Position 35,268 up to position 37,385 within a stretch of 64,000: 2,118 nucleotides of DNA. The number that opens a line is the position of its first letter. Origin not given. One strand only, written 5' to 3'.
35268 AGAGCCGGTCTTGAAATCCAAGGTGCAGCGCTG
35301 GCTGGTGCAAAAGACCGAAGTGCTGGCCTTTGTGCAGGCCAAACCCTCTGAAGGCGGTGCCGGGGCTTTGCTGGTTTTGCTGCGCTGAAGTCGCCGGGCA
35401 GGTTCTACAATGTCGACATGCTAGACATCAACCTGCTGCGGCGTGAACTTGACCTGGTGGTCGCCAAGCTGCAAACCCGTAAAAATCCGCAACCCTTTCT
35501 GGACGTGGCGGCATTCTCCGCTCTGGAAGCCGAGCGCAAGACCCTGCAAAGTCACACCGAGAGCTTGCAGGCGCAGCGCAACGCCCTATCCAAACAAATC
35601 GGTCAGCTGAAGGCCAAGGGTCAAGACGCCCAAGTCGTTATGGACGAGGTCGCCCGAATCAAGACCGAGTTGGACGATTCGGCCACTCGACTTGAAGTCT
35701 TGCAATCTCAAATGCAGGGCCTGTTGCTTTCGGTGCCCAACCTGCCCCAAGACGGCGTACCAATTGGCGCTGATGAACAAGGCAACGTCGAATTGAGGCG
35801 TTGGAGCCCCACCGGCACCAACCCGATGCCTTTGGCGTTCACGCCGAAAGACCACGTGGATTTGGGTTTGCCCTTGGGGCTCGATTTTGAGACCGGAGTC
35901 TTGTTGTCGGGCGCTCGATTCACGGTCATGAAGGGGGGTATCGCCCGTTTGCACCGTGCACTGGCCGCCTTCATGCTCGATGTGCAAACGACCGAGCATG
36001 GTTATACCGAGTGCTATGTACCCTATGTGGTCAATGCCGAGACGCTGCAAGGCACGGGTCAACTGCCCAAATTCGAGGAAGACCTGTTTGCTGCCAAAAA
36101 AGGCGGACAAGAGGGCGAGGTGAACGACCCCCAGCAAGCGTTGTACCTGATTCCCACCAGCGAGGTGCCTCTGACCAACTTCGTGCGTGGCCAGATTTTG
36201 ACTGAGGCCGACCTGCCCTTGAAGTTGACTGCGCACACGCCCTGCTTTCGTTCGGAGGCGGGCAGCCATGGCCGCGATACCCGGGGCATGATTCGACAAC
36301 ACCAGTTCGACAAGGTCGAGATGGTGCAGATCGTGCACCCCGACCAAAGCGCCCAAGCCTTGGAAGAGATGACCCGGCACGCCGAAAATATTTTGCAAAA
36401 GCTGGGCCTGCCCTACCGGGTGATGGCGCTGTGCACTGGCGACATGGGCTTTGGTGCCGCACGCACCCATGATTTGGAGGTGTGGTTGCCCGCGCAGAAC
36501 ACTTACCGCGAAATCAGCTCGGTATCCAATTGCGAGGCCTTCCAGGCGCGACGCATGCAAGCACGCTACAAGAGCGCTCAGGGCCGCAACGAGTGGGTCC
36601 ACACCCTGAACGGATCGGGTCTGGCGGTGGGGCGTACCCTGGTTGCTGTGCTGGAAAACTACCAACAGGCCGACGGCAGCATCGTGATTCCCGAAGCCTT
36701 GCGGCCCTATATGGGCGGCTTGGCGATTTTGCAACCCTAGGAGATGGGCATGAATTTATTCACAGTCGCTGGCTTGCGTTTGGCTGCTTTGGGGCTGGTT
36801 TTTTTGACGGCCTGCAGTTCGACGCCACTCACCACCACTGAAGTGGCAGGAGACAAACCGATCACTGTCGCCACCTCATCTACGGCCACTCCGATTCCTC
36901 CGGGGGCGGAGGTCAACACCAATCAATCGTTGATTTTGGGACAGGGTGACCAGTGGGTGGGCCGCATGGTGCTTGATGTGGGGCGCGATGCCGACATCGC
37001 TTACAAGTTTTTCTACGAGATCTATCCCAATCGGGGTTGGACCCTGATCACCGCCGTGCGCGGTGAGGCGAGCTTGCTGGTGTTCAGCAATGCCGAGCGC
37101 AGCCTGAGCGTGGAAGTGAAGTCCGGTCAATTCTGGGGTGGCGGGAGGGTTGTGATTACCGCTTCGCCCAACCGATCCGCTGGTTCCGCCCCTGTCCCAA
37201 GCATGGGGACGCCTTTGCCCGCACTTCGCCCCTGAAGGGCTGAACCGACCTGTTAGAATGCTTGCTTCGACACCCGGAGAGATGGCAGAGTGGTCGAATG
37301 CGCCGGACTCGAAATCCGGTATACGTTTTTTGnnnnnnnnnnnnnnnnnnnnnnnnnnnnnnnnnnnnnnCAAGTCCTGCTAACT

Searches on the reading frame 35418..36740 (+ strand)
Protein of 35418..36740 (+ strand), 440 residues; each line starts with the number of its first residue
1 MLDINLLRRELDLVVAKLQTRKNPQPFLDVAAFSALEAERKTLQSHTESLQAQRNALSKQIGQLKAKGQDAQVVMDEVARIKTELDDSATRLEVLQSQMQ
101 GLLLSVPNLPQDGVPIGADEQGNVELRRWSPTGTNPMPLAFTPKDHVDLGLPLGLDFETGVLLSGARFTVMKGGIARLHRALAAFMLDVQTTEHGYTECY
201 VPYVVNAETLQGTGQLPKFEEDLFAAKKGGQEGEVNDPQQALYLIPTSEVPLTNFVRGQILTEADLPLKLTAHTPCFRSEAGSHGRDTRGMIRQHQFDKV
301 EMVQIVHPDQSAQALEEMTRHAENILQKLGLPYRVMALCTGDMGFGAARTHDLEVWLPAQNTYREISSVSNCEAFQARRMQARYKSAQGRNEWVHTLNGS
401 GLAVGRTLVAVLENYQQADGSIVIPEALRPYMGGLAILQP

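Call 37: list_cluster_members(proteins=[window:35418-36740:+, window:3160-5226:-, window:25204-26664:-, window:47419-48765:-, window:37607-39430:-, window:40571-42304:-])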
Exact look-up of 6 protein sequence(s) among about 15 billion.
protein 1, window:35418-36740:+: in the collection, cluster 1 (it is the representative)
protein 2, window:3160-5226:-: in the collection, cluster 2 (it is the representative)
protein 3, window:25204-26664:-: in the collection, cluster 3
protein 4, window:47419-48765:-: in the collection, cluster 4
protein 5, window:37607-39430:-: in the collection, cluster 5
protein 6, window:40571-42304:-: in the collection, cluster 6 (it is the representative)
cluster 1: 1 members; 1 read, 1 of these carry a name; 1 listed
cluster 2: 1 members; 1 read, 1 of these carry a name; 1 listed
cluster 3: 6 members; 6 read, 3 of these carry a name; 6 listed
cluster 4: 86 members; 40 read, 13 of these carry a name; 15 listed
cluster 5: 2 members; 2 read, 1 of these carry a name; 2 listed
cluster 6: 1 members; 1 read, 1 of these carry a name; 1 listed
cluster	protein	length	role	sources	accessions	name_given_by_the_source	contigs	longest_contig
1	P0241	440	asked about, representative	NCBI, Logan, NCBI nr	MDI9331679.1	MAG: serine--tRNA ligase [Alphaproteobacteria bacterium] | serine--tRNA ligase [Alphaproteobacteria bacterium]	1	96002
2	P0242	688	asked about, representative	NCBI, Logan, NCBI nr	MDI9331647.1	MAG: RNB domain-containing ribonuclease [Alphaproteobacteria bacterium] | RNB domain-containing ribonuclease [Alphaproteobacteria bacterium]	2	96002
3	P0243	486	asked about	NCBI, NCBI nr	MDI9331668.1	MAG: metalloprotease TldD [Alphaproteobacteria bacterium] | metalloprotease TldD [Alphaproteobacteria bacterium]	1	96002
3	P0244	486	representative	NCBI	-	-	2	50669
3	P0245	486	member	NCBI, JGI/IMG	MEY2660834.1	MAG: hypothetical protein RLZZ123_2006 [Pseudomonadota bacterium] | TldD protein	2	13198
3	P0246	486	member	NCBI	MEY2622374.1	MAG: hypothetical protein RIT26_2194 [Pseudomonadota bacterium]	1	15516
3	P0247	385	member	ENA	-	-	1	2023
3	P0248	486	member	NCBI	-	-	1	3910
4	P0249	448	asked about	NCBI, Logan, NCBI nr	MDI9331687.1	MAG: recombinase family protein [Alphaproteobacteria bacterium] | recombinase family protein [Alphaproteobacteria bacterium]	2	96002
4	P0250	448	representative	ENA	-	-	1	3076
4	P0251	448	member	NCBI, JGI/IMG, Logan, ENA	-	DNA invertase Pin-like site-specific DNA recombinase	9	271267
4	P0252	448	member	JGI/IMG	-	site-specific DNA recombinase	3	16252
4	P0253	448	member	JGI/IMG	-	site-specific DNA recombinase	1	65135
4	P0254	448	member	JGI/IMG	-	DNA invertase Pin-like site-specific DNA recombinase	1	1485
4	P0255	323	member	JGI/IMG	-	hypothetical protein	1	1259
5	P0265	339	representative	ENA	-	-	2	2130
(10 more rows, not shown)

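Call 38: find_encoding_contigs(protein=P0251, flank=10000, max_places=10)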
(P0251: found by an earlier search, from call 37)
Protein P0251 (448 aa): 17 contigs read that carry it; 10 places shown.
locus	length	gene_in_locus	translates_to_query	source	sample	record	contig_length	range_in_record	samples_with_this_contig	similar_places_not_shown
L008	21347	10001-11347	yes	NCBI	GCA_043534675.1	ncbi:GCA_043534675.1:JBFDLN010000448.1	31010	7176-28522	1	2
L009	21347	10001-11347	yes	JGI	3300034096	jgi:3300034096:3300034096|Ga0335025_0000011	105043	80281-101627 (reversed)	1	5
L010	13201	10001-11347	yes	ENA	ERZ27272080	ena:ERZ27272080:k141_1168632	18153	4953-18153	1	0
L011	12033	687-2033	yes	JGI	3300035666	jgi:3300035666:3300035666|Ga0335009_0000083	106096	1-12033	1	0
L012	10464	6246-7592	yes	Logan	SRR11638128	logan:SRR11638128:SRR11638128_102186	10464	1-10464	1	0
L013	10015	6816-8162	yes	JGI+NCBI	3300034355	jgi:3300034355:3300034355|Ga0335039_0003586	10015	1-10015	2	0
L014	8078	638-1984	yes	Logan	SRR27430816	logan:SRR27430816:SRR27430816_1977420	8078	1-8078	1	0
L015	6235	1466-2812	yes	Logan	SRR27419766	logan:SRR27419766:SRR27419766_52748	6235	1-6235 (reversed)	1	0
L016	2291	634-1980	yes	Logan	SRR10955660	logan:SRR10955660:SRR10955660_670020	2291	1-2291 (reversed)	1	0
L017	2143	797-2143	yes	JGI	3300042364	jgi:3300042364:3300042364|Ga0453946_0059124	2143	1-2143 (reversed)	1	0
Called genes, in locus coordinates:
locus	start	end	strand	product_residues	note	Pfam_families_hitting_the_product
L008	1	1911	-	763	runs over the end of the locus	PF09250:Prim-Pol, PF08707:PriCT_2, PF13148:DUF3987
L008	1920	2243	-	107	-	PF20121:DUF6511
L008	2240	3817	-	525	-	PF00270:DEAD, PF04851:ResIII, PF18766:SWI2_SNF2, PF00271:Helicase_C, PF10571:UPF0547 (faint), PF13248:Zn_ribbon_3 (weak)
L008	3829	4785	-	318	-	-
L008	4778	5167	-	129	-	-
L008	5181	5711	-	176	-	PF05037:DUF669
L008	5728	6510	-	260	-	PF13479:AAA_24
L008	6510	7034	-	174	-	-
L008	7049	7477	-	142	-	-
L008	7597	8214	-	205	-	-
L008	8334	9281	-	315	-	-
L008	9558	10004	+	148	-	PF11149:DUF2924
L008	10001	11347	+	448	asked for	PF00239:Resolvase, PF07508:Recombinase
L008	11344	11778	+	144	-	-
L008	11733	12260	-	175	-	PF01661:Macro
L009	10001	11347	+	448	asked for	PF00239:Resolvase, PF07508:Recombinase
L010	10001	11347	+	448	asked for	PF00239:Resolvase, PF07508:Recombinase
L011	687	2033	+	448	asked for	PF00239:Resolvase, PF07508:Recombinase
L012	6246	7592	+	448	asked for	PF00239:Resolvase, PF07508:Recombinase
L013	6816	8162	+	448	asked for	PF00239:Resolvase, PF07508:Recombinase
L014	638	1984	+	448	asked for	PF00239:Resolvase, PF07508:Recombinase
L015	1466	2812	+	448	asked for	PF00239:Resolvase, PF07508:Recombinase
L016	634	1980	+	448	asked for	PF00239:Resolvase, PF07508:Recombinase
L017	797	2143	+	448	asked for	PF00239:Resolvase, PF07508:Recombinase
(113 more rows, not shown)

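Call 51: find_encoding_contigs(protein=P0265, flank=10000, max_places=5)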
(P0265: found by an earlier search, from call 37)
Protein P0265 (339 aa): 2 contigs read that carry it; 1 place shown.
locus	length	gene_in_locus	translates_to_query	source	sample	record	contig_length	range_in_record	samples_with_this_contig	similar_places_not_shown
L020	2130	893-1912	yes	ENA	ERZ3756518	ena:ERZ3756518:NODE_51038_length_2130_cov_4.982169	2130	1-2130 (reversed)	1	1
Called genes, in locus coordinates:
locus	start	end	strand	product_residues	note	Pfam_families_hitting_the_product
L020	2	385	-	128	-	?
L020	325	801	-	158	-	-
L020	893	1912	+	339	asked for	-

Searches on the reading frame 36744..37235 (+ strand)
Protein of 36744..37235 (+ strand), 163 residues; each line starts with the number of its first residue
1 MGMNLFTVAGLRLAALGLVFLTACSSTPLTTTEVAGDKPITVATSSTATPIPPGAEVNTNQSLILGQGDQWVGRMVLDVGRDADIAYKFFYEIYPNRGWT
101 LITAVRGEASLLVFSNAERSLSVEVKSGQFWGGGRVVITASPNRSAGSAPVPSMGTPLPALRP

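Call 53: list_cluster_members(proteins=[window:36744-37235:+, window:34576-35388:+, window:32552-33499:-, window:29528-32143:+, window:33887-34762:+])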
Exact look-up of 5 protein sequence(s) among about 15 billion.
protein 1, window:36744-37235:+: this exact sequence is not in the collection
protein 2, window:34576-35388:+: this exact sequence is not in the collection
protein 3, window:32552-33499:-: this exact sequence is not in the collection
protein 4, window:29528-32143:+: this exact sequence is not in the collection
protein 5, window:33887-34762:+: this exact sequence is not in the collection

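Call 55: list_cluster_members(proteins=[window:36750-37235:+, window:34759-35388:+, window:33504-33959:-, window:32552-33493:-, window:34058-34762:+, window:34064-34762:+, window:34076-34762:+, window:34091-34762:+])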
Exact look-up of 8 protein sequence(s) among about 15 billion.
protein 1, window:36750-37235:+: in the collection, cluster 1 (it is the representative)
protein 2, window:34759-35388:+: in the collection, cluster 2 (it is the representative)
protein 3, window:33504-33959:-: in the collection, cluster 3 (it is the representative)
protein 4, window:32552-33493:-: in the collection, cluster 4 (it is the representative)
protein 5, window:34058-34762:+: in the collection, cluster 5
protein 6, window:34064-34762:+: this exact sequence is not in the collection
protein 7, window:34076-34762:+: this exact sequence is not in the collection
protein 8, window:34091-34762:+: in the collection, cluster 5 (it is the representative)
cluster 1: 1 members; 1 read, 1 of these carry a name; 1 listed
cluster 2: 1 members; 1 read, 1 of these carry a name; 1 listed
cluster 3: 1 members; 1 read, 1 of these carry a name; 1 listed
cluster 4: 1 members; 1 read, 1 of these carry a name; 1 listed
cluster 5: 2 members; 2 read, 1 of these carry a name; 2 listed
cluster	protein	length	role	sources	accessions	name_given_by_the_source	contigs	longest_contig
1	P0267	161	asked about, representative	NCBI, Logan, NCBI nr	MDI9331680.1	MAG: hypothetical protein QM527_10295 [Alphaproteobacteria bacterium] | hypothetical protein [Alphaproteobacteria bacterium]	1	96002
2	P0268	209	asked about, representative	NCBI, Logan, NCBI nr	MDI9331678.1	MAG: Smr/MutS family protein [Alphaproteobacteria bacterium] | Smr/MutS family protein [Alphaproteobacteria bacterium]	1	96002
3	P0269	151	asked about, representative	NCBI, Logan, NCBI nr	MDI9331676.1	MAG: FKBP-type peptidyl-prolyl cis-trans isomerase [Alphaproteobacteria bacterium] | FKBP-type peptidyl-prolyl cis-trans isomerase [Alphaproteobacteria bacterium]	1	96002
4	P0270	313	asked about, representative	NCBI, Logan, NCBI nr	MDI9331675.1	MAG: 4-hydroxy-3-methylbut-2-enyl diphosphate reductase [Alphaproteobacteria bacterium] | 4-hydroxy-3-methylbut-2-enyl diphosphate reductase [Alphaproteobacteria bacterium]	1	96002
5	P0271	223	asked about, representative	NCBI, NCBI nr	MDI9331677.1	MAG: DNA repair protein RadC [Alphaproteobacteria bacterium] | DNA repair protein RadC [Alphaproteobacteria bacterium]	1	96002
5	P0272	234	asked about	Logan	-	-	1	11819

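Call 56: find_encoding_contigs(protein=window:36750-37235:+, flank=10000, max_places=10)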
Protein window:36750-37235:+ (161 aa): 1 contig read that carries it; 1 place shown.
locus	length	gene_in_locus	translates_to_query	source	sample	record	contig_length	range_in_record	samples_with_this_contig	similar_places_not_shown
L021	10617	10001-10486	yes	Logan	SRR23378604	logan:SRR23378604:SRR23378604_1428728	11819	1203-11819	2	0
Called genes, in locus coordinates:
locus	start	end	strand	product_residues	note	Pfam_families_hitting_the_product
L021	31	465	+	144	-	PF00582:Usp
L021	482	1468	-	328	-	PF03401:TctC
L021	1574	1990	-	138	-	PF01479:S4, PF28601:HSP15_C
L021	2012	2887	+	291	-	PF02634:FdhD-NarQ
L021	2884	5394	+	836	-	PF12704:MacB_PCD (weak), PF02687:FtsX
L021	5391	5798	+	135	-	PF01152:Bac_globin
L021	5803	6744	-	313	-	PF02401:LYTB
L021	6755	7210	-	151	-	PF00254:FKBP_C (weak)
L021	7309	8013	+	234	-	PF20582:UPF0758_N, PF04002:RadC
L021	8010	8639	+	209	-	PF01713:Smr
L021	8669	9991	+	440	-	PF02403:Seryl_tRNA_N, PF00587:tRNA-synt_2b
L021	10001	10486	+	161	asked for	-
